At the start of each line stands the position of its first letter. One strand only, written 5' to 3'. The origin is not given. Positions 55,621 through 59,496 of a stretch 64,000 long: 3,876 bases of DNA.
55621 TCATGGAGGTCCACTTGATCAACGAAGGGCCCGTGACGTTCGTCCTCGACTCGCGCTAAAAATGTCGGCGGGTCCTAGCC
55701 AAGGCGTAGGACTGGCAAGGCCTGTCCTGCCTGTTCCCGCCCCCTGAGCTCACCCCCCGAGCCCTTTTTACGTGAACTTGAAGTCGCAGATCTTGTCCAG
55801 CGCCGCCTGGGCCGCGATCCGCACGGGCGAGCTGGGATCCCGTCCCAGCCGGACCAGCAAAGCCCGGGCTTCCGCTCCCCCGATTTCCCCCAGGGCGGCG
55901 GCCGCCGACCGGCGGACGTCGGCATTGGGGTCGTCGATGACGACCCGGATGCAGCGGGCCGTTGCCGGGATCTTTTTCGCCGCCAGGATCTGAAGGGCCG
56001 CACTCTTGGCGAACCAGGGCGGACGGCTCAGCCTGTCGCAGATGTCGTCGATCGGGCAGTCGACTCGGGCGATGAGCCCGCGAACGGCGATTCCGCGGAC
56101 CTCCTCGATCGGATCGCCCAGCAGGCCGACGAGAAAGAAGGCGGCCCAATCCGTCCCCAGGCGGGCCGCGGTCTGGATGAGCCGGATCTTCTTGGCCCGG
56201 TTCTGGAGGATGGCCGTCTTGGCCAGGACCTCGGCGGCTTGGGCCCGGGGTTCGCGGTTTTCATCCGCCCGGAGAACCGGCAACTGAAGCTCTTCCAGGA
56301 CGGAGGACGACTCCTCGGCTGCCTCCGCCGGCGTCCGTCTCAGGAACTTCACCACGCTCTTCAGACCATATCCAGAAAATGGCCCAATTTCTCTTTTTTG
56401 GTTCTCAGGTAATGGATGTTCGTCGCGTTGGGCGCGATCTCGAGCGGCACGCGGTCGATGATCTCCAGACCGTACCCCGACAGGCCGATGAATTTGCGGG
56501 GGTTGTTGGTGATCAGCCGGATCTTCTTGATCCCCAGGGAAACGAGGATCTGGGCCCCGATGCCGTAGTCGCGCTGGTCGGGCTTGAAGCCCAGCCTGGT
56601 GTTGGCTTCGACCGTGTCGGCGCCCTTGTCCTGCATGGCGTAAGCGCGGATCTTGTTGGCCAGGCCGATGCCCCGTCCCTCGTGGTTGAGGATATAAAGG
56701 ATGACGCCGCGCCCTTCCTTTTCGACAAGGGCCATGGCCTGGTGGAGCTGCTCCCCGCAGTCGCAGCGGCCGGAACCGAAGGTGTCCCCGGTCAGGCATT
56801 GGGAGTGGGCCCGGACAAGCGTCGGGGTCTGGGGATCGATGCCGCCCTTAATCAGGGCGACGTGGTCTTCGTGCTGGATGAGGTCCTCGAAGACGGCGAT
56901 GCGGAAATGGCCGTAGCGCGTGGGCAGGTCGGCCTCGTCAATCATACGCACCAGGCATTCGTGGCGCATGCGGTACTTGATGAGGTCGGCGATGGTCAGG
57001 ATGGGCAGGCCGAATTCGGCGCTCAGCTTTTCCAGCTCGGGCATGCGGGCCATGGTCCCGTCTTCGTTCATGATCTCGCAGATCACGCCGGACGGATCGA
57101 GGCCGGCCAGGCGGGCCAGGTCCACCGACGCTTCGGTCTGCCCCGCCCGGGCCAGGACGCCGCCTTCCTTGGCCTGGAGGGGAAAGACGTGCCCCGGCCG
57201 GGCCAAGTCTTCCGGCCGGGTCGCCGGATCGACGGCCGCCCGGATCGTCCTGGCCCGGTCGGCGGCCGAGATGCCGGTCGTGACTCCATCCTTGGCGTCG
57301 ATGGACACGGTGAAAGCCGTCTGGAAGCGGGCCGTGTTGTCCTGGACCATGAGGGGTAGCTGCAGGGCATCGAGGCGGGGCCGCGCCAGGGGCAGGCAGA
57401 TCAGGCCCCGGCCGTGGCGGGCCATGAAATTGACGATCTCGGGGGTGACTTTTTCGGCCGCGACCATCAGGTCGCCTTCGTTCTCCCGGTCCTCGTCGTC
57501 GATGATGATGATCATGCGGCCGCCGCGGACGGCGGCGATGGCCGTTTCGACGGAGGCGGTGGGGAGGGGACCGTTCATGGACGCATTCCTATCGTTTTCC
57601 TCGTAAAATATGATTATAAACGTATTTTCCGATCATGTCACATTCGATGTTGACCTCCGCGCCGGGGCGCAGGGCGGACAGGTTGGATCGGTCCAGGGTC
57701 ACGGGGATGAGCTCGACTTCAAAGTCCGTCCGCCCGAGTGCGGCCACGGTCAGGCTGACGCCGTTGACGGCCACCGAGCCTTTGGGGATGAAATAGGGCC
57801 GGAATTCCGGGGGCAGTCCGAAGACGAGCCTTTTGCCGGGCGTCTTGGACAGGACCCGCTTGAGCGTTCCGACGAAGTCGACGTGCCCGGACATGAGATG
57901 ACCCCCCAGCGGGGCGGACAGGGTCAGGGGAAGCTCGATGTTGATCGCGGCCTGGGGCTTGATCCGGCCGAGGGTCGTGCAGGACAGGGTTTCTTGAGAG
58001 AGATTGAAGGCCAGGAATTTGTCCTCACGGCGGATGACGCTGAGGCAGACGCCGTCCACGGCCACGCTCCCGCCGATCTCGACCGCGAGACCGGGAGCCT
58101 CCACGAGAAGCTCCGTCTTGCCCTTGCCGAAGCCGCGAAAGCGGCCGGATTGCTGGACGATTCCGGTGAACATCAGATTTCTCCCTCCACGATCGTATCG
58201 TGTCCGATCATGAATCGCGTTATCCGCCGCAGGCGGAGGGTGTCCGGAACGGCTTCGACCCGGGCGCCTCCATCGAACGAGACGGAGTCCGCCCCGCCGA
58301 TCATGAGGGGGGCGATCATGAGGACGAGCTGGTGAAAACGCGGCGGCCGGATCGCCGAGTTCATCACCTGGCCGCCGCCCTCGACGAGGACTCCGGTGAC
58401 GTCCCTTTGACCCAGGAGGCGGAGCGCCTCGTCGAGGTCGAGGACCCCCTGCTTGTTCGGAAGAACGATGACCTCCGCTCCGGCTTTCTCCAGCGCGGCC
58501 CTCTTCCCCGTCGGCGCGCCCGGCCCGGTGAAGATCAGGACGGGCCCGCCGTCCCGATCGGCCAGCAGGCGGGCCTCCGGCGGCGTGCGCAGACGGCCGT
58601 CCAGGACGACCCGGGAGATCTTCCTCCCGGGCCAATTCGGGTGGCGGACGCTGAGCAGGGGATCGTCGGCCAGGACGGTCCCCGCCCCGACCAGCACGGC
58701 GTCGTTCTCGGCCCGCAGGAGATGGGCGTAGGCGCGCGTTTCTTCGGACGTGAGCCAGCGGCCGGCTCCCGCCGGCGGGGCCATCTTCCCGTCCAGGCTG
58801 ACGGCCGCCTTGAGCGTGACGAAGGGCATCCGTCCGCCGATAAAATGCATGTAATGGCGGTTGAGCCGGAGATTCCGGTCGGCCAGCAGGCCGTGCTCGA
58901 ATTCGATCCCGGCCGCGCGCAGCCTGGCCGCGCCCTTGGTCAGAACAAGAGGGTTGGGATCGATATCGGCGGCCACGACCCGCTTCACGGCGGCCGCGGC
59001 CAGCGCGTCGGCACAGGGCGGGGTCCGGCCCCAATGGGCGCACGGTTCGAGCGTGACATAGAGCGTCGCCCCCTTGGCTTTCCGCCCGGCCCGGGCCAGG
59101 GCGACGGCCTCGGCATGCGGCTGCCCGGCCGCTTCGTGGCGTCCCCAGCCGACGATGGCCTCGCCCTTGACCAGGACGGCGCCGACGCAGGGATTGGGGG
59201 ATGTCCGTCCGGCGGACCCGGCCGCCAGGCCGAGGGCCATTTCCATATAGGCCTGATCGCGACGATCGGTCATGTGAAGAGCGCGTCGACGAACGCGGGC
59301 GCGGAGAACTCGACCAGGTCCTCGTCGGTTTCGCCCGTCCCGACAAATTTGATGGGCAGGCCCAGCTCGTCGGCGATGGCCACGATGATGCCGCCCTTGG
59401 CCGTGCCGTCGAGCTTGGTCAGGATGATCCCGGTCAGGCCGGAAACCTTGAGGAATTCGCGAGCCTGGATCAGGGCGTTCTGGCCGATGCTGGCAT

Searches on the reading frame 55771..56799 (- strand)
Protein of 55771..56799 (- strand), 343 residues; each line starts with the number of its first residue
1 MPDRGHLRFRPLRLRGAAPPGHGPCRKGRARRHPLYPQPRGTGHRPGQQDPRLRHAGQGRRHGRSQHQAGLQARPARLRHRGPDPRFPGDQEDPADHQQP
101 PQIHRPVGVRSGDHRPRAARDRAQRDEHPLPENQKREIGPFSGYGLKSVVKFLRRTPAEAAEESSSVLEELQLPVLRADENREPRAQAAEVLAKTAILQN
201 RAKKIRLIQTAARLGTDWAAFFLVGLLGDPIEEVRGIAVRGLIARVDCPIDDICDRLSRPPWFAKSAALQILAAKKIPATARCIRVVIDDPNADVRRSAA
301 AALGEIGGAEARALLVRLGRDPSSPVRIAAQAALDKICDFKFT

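Call 76: search_protein_families(library=pfam, proteins=[window:55771-56799:-], max_evalue=0.001)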
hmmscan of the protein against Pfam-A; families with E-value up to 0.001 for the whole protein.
window:55771-56799:- (343 aa): 2 families
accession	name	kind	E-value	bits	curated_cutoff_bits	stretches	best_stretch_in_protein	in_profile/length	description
PF13646.12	HEAT_2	-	2.3e-14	53.9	27.7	1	251-334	2-87/88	HEAT repeats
PF02985.28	HEAT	-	3.7e-10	39.5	23.5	0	288-306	9-27/31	HEAT repeat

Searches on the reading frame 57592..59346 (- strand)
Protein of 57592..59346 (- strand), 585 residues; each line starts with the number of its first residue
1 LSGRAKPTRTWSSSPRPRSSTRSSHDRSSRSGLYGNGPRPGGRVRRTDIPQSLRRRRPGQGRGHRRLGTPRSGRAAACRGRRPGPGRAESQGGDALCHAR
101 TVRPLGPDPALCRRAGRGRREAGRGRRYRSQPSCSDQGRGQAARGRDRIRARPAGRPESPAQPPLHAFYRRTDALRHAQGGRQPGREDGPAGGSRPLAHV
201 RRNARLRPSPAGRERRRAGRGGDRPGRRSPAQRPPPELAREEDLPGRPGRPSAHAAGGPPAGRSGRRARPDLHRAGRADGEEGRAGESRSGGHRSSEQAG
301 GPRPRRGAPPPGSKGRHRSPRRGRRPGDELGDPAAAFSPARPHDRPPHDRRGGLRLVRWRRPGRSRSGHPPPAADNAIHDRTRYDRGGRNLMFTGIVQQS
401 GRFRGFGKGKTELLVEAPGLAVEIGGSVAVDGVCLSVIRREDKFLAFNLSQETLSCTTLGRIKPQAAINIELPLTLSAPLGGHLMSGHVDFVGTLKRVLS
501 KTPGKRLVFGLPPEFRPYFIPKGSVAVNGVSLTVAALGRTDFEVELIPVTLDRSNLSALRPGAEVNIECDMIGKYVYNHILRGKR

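Call 76: search_protein_families(library=pfam, proteins=[window:57592-59346:-], max_evalue=0.001)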
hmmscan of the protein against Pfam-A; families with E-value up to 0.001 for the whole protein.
window:57592-59346:- (585 aa): 1 family
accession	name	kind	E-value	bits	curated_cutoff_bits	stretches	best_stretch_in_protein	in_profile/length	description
PF00677.23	Lum_binding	-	2.6e-38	130.3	27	2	486-570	1-86/86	Lumazine binding domain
